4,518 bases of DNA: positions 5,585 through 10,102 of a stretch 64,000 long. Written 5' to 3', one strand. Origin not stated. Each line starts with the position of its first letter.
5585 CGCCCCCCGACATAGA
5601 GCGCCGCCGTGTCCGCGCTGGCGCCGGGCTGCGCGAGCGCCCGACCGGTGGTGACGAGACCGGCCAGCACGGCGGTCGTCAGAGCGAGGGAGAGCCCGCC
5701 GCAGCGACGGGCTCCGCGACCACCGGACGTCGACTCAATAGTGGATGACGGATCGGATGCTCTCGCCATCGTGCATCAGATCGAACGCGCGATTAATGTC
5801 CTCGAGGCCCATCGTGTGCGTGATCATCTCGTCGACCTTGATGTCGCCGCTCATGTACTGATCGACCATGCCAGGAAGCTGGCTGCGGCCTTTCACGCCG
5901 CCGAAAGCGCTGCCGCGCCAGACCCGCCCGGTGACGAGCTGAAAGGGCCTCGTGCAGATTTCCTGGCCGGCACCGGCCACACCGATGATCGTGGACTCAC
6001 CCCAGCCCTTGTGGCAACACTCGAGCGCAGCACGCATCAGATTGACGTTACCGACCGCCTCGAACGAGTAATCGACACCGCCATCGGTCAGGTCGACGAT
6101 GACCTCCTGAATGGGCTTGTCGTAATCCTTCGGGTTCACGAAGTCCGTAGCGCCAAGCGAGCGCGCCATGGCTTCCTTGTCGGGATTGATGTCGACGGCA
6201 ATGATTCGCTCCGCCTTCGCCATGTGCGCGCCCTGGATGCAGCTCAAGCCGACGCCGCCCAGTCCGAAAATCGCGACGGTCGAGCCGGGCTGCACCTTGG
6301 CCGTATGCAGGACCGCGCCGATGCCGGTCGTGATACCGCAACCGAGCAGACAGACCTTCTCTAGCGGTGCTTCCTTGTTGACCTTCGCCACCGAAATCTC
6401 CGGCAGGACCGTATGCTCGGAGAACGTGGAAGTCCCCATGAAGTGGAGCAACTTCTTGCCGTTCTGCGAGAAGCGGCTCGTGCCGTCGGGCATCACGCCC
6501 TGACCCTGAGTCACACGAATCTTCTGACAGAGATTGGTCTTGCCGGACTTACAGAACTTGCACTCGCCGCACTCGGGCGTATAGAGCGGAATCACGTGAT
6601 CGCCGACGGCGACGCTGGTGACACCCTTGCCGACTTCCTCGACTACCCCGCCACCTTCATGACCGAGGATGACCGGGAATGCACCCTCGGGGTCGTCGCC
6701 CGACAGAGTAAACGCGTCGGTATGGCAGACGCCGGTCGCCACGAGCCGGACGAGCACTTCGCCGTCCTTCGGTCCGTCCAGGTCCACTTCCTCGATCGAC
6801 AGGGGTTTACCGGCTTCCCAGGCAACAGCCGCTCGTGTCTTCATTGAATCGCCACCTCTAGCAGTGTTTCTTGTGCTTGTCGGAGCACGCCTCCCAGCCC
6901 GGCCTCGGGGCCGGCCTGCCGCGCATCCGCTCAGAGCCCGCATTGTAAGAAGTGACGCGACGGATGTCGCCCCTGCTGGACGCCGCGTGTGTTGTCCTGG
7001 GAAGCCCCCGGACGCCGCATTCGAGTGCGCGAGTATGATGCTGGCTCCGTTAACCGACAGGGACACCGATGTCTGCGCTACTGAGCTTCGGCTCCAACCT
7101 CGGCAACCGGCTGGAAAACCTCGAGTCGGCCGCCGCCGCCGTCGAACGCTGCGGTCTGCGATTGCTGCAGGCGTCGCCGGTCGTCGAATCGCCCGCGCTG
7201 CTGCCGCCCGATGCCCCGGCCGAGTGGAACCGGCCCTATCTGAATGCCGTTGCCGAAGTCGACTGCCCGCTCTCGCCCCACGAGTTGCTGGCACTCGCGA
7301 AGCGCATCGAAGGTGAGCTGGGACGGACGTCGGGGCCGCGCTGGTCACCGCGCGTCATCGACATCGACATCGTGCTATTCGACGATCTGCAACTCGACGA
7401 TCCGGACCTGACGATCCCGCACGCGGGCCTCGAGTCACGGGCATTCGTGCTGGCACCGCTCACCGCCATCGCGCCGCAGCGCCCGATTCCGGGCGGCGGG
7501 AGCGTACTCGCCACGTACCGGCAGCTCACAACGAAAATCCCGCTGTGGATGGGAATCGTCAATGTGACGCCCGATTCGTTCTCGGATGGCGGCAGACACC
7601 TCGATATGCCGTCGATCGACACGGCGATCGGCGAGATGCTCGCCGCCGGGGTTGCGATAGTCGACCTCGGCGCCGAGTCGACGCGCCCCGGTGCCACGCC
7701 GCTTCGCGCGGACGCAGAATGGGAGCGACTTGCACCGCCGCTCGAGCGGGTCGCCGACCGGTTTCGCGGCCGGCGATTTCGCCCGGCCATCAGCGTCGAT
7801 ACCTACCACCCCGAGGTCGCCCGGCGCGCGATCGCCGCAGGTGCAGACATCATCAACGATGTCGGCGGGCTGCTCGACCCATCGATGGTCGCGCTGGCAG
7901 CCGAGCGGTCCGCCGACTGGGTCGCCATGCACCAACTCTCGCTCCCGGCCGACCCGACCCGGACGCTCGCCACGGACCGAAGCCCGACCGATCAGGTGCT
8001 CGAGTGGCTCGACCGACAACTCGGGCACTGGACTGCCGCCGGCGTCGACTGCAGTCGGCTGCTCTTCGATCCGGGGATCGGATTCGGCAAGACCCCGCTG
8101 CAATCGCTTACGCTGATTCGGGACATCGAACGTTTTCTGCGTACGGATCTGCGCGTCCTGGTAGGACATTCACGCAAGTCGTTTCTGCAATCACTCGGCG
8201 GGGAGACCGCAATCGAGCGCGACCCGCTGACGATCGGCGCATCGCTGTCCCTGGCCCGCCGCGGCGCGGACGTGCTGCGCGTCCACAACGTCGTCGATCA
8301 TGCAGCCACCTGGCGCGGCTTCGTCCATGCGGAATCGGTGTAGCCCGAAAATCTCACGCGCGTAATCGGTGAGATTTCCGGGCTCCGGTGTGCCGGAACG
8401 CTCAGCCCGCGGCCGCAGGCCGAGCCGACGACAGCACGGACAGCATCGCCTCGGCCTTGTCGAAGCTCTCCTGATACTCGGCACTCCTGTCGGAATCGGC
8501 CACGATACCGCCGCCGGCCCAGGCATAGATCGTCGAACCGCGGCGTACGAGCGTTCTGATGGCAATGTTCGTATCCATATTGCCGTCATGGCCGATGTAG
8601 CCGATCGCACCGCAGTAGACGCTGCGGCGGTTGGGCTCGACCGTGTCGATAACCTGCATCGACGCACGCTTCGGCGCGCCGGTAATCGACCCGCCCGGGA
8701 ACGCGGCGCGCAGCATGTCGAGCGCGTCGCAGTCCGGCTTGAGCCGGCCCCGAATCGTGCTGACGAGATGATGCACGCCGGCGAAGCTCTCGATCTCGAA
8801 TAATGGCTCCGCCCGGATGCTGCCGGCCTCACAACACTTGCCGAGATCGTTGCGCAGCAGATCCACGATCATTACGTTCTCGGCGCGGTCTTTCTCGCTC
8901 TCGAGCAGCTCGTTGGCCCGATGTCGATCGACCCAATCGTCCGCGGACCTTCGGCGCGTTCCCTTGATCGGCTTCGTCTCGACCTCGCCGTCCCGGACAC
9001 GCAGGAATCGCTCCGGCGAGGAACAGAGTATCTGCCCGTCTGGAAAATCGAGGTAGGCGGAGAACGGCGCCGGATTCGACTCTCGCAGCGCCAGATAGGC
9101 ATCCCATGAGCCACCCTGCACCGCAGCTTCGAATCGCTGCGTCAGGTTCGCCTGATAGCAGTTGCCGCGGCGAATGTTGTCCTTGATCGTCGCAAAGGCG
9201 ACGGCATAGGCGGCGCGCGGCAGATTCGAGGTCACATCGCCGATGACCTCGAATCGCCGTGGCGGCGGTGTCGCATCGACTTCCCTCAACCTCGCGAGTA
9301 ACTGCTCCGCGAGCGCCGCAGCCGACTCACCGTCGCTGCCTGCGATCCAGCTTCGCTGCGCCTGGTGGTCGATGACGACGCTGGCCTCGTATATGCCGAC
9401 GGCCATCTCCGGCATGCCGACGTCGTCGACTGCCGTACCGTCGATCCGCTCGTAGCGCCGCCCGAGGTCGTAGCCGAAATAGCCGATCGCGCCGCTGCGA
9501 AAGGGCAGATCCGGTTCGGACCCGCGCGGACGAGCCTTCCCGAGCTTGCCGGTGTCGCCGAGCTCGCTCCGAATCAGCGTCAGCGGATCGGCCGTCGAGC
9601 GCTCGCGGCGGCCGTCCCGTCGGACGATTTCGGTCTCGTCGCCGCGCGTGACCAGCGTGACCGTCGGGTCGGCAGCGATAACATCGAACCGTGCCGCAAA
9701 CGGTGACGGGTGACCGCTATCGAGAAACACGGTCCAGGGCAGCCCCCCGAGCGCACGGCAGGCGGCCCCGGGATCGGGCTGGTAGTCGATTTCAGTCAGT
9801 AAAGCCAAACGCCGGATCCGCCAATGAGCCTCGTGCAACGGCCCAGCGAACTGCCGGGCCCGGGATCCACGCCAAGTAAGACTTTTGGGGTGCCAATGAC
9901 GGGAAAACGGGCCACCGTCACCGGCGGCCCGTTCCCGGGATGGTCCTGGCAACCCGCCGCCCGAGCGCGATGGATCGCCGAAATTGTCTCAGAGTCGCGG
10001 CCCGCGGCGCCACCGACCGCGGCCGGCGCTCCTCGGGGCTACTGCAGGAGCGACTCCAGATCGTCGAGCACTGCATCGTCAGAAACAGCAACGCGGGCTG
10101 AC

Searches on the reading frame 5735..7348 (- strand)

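Call 46: search_protein_families(library=ncbifam, proteins=[window:5735-7348:-], max_evalue=1e-10)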
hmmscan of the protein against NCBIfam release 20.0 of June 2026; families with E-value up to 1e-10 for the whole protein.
window:5735-7348:- (537 aa): 19 families
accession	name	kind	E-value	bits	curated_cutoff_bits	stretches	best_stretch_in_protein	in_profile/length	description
TIGR02818.1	adh_III_F_hyde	equivalog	2.2e-216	718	543.95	1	170-537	1-368/368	S-(hydroxymethyl)glutathione dehydrogenase/class III alcohol dehydrogenase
TIGR03989.1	Rxyl_3153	subfamily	4.8e-98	328.8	440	1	170-537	1-370/370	NDMA-dependent alcohol dehydrogenase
TIGR03451.1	mycoS_dep_FDH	equivalog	2.1e-70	237.3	512.9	1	172-536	3-357/358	S-(hydroxymethyl)mycothiol dehydrogenase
NF041097.1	keto_inos_dh_IolM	equivalog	1.8e-42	145.4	450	2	348-535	200-387/389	scyllo-inosose 3-dehydrogenase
NF010344.0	PRK13771.1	subfamily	2.5e-34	118.8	349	1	172-531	2-326/334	putative alcohol dehydrogenase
NF003808.0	PRK05396.1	equivalog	6.8e-34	117.2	380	1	178-535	8-338/341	L-threonine 3-dehydrogenase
NF006940.0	PRK09422.1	equivalog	2.1e-33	115.7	344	2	174-279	4-108/338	alcohol dehydrogenase AdhP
TIGR00692.1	tdh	equivalog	3.2e-32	111.9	458.35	1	180-534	8-337/340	L-threonine 3-dehydrogenase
TIGR03366.1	HpnZ_proposed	hypoth_equivalog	1.1e-30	106.9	328.1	1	193-473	3-270/315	putative phosphonate catabolism associated alcohol dehydrogenase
NF007489.0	PRK10083.1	equivalog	8.5e-28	97.3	376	1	179-526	8-324/339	Zn-dependent oxidoreductase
NF041172.1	AcrlCoa_red_Thmprot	equivalog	2.6e-26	92.4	500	1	173-531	3-327/334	acryloyl-CoA reductase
TIGR03201.1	dearomat_had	equivalog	3.1e-26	92.3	338.65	1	178-535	6-346/349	6-hydroxycyclohex-1-ene-1-carbonyl-CoA dehydrogenase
NF047908.1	AldhRedAhr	equivalog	1.4e-21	76.8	470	1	171-280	4-114/335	NADPH-dependent aldehyde reductase Ahr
NF007642.0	PRK10309.1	equivalog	1.2e-20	74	550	1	194-416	24-223/347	galactitol-1-phosphate 5-dehydrogenase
TIGR02819.1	fdhA_non_GSH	equivalog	1.1e-19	70.3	636.95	1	197-433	38-266/397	formaldehyde dehydrogenase, glutathione-independent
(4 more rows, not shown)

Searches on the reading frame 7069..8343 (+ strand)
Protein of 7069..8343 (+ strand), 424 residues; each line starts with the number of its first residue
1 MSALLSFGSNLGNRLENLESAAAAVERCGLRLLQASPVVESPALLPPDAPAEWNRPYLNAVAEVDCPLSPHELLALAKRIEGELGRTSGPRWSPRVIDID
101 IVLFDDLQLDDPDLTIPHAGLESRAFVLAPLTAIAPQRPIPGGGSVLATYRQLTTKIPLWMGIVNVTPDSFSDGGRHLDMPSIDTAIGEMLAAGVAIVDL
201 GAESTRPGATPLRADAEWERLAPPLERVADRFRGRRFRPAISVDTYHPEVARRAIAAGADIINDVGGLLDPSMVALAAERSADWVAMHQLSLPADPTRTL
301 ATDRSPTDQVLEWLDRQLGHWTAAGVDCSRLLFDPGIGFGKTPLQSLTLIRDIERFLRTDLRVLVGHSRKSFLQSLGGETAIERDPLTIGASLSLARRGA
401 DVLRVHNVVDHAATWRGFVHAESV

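Call 46: search_protein_families(library=ncbifam, proteins=[window:7069-8343:+], max_evalue=1e-10)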
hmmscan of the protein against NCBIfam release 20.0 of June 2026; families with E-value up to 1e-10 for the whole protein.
window:7069-8343:+ (424 aa): 9 families
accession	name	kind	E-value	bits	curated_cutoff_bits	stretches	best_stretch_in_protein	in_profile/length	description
TIGR01496.1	DHPS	equivalog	5.4e-75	252.4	162.6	1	161-413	3-250/258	dihydropteroate synthase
NF008625.0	PRK11613.1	equivalog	4.7e-48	163.7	455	1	148-411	5-262/282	dihydropteroate synthase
NF033502.0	Sul4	exception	5.1e-38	131.2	600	1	160-409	7-263/277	sulfonamide-resistant dihydropteroate synthase Sul4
NF000295.1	Sul2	exception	4.9e-37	128.2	575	1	160-407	7-250/271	sulfonamide-resistant dihydropteroate synthase Sul2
TIGR01498.1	folK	equivalog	2.7e-32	111.6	54.1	1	3-136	1-128/128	2-amino-4-hydroxy-6-hydroxymethyldihydropteridine diphosphokinase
NF000294.1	Sul1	exception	2.9e-29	102.7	600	1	161-410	4-251/278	sulfonamide-resistant dihydropteroate synthase Sul1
NF000296.1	Sul3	exception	8.8e-29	100.9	475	1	161-409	5-250/263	sulfonamide-resistant dihydropteroate synthase Sul3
NF007595.0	PRK10239.1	equivalog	2.7e-21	76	252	1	3-154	4-152/159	2-amino-4-hydroxy-6-hydroxymethyldihydropteridine diphosphokinase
NF010692.0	PRK14092.1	equivalog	4.6e-20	72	234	1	6-143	13-145/163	2-amino-4-hydroxy-6-hydroxymethyldihydropteridine diphosphokinase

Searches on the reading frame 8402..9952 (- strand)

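Call 15: search_protein_families(library=pfam, proteins=[window:8402-9952:-], max_evalue=0.00001)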
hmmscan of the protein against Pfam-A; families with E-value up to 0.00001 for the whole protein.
window:8402-9952:- (516 aa): 2 families
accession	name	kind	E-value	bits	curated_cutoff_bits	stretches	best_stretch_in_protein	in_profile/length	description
PF00425.24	Chorismate_bind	-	3.5e-91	305.8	27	1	247-499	3-257/257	chorismate binding enzyme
PF04715.19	Anth_synt_I_N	-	9.3e-26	91.2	23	1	61-202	5-139/140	Anthranilate synthase component I, N terminal region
